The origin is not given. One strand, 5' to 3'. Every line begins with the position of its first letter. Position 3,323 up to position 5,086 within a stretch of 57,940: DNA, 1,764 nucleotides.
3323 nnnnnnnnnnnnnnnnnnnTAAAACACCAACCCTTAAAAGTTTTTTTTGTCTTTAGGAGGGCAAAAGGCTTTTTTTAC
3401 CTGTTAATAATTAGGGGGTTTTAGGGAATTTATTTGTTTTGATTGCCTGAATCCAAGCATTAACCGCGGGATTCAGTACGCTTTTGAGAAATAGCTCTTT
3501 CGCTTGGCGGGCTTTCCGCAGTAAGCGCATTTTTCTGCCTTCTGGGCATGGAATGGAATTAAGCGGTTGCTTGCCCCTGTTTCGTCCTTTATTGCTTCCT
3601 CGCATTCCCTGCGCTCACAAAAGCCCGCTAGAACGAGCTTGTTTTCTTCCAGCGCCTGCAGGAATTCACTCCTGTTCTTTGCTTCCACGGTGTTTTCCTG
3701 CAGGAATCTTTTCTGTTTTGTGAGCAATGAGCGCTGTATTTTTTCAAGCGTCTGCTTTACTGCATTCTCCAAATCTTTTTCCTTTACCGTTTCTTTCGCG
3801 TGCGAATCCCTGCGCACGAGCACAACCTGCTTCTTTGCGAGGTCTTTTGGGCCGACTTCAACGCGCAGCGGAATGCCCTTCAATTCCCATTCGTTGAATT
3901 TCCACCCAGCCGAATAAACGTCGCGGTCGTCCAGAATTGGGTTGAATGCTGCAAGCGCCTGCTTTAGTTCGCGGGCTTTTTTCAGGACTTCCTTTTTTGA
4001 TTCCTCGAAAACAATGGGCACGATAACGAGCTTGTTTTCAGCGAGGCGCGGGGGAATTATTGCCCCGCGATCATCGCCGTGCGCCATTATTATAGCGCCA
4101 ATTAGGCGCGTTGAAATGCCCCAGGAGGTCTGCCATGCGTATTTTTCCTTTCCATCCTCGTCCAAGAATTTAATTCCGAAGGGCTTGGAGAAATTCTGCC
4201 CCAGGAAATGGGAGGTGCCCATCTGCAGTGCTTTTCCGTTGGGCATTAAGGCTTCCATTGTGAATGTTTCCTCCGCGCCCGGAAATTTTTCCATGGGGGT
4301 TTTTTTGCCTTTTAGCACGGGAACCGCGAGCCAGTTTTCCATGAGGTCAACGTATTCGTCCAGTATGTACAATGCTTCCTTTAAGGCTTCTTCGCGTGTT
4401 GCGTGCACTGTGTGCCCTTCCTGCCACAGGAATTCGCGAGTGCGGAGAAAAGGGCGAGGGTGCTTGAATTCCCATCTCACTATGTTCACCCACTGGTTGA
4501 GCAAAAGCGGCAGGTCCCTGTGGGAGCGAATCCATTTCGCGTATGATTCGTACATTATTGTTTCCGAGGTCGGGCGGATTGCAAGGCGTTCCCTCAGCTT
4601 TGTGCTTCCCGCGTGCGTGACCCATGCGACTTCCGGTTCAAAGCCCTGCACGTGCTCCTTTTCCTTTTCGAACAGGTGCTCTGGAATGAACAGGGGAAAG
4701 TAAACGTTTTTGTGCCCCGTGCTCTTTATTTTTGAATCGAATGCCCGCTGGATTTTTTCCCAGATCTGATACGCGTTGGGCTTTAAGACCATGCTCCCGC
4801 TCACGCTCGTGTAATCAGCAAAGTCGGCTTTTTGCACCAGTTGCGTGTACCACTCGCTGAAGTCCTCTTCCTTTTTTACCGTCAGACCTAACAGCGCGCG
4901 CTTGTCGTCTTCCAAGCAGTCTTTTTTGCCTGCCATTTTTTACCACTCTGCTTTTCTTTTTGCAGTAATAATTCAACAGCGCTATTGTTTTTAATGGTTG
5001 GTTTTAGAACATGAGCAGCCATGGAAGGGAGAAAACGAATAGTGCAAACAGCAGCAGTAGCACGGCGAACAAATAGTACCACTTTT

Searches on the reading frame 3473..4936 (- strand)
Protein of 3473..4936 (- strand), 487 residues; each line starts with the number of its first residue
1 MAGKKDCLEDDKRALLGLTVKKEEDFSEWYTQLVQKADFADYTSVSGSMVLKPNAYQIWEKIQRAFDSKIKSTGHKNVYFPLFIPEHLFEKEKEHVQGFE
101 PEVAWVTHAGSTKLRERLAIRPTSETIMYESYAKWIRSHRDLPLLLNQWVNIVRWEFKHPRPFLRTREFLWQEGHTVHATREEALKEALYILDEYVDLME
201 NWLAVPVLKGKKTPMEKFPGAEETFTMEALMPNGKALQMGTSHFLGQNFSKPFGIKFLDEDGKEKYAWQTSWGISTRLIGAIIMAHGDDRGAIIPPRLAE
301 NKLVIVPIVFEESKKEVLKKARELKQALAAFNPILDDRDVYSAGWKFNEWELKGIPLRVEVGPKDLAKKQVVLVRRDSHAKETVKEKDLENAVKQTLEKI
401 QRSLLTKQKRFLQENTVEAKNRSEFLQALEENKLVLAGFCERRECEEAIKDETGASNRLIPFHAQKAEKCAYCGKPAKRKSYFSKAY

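Call 27: find_related_loci(query=window:3473-4936:-, collection=genome_contigs, flank=6000)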
Query window:3473-4936:- (487 aa) in genome_contigs; peptide patterns used: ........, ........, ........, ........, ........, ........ (x = any residue, [..] = any of these).
600 stretches matched a pattern (row limit reached: there are more); 593 encode a relative of the query (tblastn E <= 1e-3); the best 80 are kept; 80 distinct loci.
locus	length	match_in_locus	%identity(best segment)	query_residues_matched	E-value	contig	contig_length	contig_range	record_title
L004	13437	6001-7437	71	10-487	0e+0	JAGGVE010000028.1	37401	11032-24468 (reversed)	MAG: Candidatus Iainarchaeum archaeon isolate AUK092 PB_MBMC_046_c_000000000049, whole genome shotgun sequence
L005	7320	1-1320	72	49-487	0e+0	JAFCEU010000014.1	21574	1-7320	MAG: Candidatus Iainarchaeum archaeon isolate Meg22_1214_Bin_231 Meg22_1214_Bin_231_scaffold_20080, whole genome shotgun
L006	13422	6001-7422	63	16-487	0e+0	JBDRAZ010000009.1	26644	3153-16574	MAG: archaeon isolate MEGAHIT-group-1.1032 k141_1830980, whole genome shotgun sequence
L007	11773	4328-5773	62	10-487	0e+0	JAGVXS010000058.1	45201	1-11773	Candidatus Woesearchaeota archaeon isolate RIFCSPHIGHO2_02_FULL_40_54 rifcsphigho2_02_scaffold_11265, whole genome shotg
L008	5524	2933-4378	62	10-487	0e+0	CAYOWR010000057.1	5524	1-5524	MAG TPA_asm: uncultured Methanosarcinales archaeon isolate binchicken_co251_888 genome assembly, contig: NODE_21177_leng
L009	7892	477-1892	61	16-487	0e+0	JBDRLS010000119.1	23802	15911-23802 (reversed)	MAG: Nanoarchaeota archaeon isolate MEGAHIT-group-1.791 k141_7742804, whole genome shotgun sequence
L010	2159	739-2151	58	16-487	0e+0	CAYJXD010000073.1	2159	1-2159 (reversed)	MAG TPA_asm: uncultured Methanosarcinales archaeon isolate ERP125453_co1_510 genome assembly, contig: NODE_79983_length_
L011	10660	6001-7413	60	17-487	0e+0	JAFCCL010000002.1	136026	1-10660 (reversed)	MAG: Candidatus Iainarchaeum archaeon isolate AB_3033_Bin_170 AB_3033_Bin_170_scaffold_38, whole genome shotgun sequence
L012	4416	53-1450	60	16-477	0e+0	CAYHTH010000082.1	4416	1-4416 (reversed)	MAG TPA_asm: uncultured Methanosarcinales archaeon isolate ERP119705_co14_301 genome assembly, contig: NODE_40404_length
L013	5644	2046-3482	59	12-487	0e+0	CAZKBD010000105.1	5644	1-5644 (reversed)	MAG TPA_asm: uncultured Methanosarcinales archaeon isolate SRP062349_co5_67 genome assembly, contig: NODE_9877_length_56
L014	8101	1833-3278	58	11-487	0e+0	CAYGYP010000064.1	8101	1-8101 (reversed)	MAG TPA_asm: uncultured Candidatus Bathyarchaeia archaeon isolate ERP119294_co3_318 genome assembly, contig: NODE_8249_l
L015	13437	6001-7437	59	11-487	0e+0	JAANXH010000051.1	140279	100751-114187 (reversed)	MAG: Candidatus Woesearchaeota archaeon isolate SuakinDeep_MAG79_5 MAG795_51, whole genome shotgun sequence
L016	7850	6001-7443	57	12-487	0e+0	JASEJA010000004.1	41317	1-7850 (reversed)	MAG: Candidatus Bathyarchaeota archaeon isolate Yes71-20 NODE_251_length_41317_cov_31.270515, whole genome shotgun seque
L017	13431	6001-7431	58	8-487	0e+0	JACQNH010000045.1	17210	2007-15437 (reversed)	MAG: Candidatus Woesearchaeota archaeon isolate NC_groundwater_1250_Ag_S-0.1um_29_154 S_p1_S3_coassembly_k141_1256537, w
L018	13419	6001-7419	59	17-487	0e+0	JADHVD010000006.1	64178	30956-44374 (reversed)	MAG: Candidatus Woesearchaeota archaeon isolate BS150m-G63 BS-150m-C306, whole genome shotgun sequence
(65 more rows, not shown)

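Call 87: find_encoding_contigs(protein=window:3473-4936:-, flank=8000, max_places=10)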
Protein window:3473-4936:- (487 aa): 6 contigs read that carry it; 5 places shown.
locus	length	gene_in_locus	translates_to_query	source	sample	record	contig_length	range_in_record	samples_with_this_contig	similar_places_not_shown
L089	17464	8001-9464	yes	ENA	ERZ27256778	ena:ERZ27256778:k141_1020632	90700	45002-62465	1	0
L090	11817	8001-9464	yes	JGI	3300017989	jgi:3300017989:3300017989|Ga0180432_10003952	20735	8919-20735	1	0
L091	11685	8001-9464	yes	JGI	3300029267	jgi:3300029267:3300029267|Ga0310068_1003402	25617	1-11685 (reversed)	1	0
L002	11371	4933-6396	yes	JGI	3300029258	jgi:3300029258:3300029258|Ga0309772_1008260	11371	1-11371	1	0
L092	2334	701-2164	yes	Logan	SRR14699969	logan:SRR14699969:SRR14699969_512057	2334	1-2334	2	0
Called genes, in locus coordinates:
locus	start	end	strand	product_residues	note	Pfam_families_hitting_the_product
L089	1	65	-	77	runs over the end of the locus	-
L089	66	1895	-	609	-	PF04675:DNA_ligase_A_N, PF01068:DNA_ligase_A_M, PF09414:RNA_ligase (weak), PF04679:DNA_ligase_A_C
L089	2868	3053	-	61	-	-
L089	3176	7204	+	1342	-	-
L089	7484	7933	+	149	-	-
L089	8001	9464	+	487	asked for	PF00587:tRNA-synt_2b, PF03129:HGTP_anticodon, PF09180:ProRS-C_1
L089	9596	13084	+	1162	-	PF00082:Peptidase_S8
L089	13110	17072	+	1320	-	PF00801:PKD (weak), PF18911:PKD_4, PF16656:Pur_ac_phosph_N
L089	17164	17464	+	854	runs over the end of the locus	-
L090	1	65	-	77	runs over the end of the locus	-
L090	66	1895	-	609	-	PF04675:DNA_ligase_A_N, PF01068:DNA_ligase_A_M, PF09414:RNA_ligase (weak), PF04679:DNA_ligase_A_C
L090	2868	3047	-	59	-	PF09855:Zn_ribbon_13 (faint)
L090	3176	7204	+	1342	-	-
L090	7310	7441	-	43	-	-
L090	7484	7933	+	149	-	-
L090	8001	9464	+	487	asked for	PF00587:tRNA-synt_2b, PF03129:HGTP_anticodon, PF09180:ProRS-C_1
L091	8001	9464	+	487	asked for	PF00587:tRNA-synt_2b, PF03129:HGTP_anticodon, PF09180:ProRS-C_1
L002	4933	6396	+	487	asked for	PF00587:tRNA-synt_2b, PF03129:HGTP_anticodon, PF09180:ProRS-C_1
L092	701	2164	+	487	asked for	PF00587:tRNA-synt_2b, PF03129:HGTP_anticodon, PF09180:ProRS-C_1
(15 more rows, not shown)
